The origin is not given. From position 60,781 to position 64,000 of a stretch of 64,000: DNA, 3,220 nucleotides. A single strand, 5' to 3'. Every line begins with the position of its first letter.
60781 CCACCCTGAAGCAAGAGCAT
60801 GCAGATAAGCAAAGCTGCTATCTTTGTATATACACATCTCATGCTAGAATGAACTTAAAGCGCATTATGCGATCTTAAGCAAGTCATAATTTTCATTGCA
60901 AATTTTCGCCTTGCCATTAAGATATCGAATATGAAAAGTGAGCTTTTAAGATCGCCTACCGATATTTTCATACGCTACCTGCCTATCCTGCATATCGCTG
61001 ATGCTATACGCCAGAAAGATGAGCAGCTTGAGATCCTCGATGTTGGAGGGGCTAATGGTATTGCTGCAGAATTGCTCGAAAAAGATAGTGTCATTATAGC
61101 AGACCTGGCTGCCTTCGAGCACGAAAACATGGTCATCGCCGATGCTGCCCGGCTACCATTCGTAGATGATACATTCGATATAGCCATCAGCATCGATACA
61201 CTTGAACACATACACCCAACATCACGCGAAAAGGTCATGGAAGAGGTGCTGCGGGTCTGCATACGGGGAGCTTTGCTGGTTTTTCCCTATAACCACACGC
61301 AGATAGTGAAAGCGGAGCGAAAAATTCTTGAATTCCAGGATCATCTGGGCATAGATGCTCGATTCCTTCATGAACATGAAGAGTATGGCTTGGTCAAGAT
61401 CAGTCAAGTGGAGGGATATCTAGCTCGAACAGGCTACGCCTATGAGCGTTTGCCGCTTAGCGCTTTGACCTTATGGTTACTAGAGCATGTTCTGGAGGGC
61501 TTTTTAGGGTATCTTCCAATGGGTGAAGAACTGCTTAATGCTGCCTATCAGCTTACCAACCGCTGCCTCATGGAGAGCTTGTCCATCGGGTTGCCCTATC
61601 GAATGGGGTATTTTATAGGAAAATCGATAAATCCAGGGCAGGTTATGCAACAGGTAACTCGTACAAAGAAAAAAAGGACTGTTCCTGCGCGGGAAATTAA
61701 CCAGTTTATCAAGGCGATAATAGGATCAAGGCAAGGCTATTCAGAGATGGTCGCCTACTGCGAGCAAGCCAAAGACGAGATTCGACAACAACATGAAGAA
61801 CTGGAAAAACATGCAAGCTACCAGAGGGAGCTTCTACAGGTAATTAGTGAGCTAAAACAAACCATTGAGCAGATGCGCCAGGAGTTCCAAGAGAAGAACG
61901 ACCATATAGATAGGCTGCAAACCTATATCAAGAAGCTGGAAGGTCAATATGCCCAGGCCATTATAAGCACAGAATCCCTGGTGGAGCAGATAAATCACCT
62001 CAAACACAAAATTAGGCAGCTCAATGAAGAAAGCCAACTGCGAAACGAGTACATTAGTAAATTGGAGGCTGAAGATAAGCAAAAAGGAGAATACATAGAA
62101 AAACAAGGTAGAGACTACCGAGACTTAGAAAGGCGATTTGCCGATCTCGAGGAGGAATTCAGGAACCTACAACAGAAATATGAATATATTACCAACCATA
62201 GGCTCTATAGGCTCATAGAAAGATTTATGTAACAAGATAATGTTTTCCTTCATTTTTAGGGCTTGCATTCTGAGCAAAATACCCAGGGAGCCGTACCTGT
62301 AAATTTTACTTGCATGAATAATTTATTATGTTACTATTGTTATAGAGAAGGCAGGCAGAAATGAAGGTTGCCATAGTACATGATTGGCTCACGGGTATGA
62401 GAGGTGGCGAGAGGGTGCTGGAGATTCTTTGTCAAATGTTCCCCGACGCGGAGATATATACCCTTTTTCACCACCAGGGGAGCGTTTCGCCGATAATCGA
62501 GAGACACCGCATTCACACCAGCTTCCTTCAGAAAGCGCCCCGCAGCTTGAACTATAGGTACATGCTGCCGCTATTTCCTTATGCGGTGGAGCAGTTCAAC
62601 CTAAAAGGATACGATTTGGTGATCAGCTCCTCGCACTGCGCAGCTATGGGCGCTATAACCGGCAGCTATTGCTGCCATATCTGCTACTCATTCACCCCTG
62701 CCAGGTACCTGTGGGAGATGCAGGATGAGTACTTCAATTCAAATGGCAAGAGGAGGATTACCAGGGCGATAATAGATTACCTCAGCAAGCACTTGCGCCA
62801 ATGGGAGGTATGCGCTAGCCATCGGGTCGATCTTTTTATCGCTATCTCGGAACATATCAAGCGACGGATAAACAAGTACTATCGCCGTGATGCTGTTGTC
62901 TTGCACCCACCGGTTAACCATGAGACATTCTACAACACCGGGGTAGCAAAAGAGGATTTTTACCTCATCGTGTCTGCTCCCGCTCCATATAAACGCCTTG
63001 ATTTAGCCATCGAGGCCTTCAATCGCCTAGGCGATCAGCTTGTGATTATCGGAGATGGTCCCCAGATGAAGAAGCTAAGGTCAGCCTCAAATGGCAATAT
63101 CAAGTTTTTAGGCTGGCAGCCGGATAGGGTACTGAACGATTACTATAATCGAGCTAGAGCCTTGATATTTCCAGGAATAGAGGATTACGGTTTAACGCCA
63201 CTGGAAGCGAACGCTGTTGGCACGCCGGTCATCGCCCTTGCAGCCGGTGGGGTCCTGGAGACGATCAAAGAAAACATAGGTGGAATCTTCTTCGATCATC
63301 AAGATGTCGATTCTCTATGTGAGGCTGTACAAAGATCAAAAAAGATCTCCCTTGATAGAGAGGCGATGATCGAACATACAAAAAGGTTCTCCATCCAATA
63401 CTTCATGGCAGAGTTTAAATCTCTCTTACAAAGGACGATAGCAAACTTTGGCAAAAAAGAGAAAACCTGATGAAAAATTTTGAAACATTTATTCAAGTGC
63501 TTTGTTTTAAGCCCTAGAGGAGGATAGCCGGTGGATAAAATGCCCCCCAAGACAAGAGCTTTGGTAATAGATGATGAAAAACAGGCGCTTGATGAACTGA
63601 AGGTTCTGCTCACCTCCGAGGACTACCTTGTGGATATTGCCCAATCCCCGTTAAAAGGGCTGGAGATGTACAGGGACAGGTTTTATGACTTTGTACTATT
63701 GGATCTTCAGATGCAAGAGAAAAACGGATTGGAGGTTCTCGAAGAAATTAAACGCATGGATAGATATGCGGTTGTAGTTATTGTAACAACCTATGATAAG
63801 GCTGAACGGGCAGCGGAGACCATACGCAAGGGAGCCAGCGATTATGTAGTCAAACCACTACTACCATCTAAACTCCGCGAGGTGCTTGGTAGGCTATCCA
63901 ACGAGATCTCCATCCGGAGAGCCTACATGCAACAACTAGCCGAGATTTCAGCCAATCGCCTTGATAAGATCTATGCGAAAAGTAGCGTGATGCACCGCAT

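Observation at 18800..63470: Window-wide enrichment: four radical SAM, five GT-A/GT-B glycosyltransferases, three GT-C-like membrane proteins, two epimerases, two phosphodiesterases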

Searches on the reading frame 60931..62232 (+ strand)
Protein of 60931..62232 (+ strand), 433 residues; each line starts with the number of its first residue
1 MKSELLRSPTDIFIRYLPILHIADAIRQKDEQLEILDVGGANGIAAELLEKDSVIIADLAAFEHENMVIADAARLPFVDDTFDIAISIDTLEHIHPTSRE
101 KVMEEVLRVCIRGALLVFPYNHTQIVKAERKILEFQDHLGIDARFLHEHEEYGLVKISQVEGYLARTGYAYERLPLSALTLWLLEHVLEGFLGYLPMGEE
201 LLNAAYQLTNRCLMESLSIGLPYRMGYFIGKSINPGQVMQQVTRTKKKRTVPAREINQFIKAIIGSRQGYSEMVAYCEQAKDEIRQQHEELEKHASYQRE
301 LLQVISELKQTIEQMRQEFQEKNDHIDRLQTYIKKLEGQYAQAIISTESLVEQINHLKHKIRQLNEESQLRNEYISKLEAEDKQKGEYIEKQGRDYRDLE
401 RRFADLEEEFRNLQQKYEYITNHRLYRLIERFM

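Call 5: search_protein_families(library=pfam, proteins=[window:60931-62232:+])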
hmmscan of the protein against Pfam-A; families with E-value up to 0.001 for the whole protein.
window:60931-62232:+ (433 aa): 4 families
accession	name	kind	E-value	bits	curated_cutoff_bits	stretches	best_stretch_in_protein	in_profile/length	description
PF08241.18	Methyltransf_11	-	4.5e-09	37.3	21.2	1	64-118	31-95/95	Methyltransferase domain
PF05148.21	Methyltransf_8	-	1.3e-07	32.1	27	1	18-144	59-181/219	Hypothetical methyltransferase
PF13649.12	Methyltransf_25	-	1.1e-06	29.7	27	1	66-110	49-93/97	Methyltransferase domain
PF13489.12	Methyltransf_23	-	4.8e-05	23.6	27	1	29-120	20-118/164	Methyltransferase domain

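Call 23: search_protein_families(library=ncbifam, max_evalue=0.001, proteins=[window:60931-62232:+])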
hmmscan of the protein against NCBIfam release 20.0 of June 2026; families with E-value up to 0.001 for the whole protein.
window:60931-62232:+ (433 aa): 11 families
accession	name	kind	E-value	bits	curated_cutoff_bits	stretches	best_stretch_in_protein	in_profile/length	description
TIGR02168.1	SMC_prok_B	equivalog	4.4e-09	34.7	567.35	1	261-422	672-833/1181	chromosome segregation protein SMC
NF045487.1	ASRP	equivalog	1.1e-07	30.8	300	1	255-419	109-267/593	archaea-specific SMC-related protein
TIGR04523.1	Mplasa_alph_rch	subfamily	1.3e-06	26.7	270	1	278-423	359-504/745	helix-rich protein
TIGR02169.1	SMC_prok_A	equivalog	4.7e-06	24.6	729.4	1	241-418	324-900/1165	chromosome segregation protein SMC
NF041255.1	mycofact_MftM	equivalog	1.3e-05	24.7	200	1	67-122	190-245/289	mycofactocin oligosaccharide methyltransferase MftM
NF003034.1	PRK03918.1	equivalog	6.4e-05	21.1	700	1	278-422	161-300/878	DNA double-strand break repair ATPase Rad50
NF002572.0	PRK02224.1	equivalog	0.00016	20.1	1087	1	255-422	252-412/888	DNA double-strand break repair ATPase Rad50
NF041675.1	sarc_dimgly_tmase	equivalog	0.00026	21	550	1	70-119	123-170/278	sarcosine/dimethylglycine N-methyltransferase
NF038350.1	taxis_HmpF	equivalog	0.00027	19.4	200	1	241-421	184-358/553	pilus motility taxis protein HmpF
NF058533.1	antiphage_ProA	equivalog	0.0007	17.1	1500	1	228-421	971-1158/1903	anti-phage protein ProA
NF047363.1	Zn_ribbon_CdsZ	equivalog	0.00081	18.9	275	0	285-412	26-148/251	zinc ribbon domain regulatory protein CdsZ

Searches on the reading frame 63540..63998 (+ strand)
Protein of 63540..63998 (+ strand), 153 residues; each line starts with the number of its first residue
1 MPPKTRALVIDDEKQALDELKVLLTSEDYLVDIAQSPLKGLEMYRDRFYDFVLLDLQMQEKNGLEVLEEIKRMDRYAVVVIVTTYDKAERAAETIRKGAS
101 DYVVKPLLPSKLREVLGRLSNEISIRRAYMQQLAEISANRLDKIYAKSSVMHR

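Call 110: search_protein_families(library=pfam, max_evalue=0.1, proteins=[window:63540-63998:+])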
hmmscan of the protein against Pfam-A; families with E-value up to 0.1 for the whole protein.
window:63540-63998:+ (153 aa): 2 families
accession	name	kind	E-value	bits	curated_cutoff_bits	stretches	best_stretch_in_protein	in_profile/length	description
PF00072.30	Response_reg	-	1.9e-23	83.2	30.2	1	8-115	2-109/111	Response regulator receiver domain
PF07021.18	MetW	-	0.04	14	21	1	39-80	66-108/193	Methionine biosynthesis protein MetW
